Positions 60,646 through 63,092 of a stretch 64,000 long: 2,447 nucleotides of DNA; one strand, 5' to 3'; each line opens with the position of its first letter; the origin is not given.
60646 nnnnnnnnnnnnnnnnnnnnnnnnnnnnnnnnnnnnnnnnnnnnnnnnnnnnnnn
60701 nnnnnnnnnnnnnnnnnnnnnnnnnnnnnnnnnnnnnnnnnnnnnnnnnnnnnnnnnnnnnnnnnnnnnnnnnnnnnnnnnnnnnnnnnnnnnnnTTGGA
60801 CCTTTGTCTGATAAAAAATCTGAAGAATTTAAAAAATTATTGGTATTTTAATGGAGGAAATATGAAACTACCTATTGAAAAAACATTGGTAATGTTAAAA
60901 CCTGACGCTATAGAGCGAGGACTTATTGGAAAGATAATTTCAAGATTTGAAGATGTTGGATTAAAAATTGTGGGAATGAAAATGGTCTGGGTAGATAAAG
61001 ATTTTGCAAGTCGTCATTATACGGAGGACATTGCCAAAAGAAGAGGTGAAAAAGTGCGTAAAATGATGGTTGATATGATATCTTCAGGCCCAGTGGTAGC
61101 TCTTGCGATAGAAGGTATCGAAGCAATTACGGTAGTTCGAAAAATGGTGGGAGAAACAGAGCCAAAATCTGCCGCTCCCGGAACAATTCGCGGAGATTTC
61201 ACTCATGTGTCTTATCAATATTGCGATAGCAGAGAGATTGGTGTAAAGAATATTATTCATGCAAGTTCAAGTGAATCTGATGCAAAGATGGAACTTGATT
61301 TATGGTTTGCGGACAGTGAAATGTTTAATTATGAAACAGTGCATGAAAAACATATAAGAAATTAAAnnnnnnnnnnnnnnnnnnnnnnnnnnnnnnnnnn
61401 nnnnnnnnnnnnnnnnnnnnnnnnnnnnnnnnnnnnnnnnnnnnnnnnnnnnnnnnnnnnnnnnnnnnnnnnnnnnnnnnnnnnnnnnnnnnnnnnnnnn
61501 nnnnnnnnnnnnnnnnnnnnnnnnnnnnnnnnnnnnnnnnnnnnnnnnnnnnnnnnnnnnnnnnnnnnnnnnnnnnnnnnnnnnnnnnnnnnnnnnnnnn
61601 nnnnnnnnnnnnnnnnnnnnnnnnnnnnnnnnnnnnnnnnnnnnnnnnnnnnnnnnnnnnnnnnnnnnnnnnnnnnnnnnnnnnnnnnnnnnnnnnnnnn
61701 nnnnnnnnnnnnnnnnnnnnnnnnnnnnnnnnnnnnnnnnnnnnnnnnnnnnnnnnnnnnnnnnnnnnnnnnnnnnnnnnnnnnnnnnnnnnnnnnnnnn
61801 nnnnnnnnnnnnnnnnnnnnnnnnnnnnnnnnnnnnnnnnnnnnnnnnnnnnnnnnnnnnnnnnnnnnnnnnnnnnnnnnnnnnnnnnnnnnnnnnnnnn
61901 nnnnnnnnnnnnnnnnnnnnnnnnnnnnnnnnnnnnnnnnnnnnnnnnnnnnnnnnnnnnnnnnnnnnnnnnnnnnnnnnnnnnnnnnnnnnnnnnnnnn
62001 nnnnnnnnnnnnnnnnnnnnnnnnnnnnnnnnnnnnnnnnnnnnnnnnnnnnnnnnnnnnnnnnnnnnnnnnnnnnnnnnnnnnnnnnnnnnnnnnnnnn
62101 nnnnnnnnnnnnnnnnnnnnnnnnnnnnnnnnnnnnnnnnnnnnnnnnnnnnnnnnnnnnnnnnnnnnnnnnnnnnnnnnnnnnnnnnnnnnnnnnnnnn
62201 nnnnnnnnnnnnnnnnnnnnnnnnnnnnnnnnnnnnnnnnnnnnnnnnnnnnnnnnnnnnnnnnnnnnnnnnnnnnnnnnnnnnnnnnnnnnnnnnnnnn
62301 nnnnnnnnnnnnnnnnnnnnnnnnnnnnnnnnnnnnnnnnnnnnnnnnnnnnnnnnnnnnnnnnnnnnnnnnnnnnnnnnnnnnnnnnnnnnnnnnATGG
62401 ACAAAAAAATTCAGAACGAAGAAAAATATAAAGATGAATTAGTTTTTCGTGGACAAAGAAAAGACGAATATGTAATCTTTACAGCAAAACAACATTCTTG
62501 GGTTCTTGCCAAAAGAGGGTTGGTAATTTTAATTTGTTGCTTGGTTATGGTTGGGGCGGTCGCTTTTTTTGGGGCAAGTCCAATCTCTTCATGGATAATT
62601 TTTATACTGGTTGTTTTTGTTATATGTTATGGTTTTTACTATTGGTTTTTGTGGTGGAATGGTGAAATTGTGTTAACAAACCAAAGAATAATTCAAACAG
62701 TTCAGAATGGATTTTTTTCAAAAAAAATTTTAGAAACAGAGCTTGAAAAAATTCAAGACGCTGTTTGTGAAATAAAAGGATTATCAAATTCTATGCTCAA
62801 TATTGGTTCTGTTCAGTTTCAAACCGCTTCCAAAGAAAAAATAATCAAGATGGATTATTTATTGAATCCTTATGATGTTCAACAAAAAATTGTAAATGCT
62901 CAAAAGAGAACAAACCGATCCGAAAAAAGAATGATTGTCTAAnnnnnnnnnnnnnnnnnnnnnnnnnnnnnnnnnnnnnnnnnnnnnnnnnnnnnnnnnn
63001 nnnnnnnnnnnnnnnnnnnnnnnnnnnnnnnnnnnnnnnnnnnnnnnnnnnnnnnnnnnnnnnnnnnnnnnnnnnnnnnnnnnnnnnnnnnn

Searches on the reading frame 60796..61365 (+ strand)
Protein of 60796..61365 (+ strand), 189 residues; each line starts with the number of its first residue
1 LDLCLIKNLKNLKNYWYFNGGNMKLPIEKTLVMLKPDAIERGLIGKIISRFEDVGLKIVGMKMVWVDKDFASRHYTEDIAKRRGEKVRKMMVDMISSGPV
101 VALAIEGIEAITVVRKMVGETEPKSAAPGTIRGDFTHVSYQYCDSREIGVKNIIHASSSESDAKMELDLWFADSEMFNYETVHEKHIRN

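Call 12: search_protein_families(library=pfam, proteins=[window:60796-61365:+], max_evalue=0.01)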
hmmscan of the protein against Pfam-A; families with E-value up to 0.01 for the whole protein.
window:60796-61365:+ (189 aa): 1 family
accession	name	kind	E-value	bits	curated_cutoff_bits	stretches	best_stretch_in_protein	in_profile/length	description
PF00334.24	NDK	-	1.9e-41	141.6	27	1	28-175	1-134/135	Nucleoside diphosphate kinase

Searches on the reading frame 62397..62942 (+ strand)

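Call 12: search_protein_families(library=pfam, proteins=[window:62397-62942:+], max_evalue=0.01)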
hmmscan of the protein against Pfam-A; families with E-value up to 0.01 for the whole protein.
window:62397-62942:+ (181 aa): 2 families
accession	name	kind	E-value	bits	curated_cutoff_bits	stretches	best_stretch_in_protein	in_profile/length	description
PF03703.20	bPH_2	-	7.7e-05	23.3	22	1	90-151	5-62/78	Bacterial PH domain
PF14470.12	bPH_3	-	0.001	20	23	1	89-143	23-71/95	Bacterial PH domain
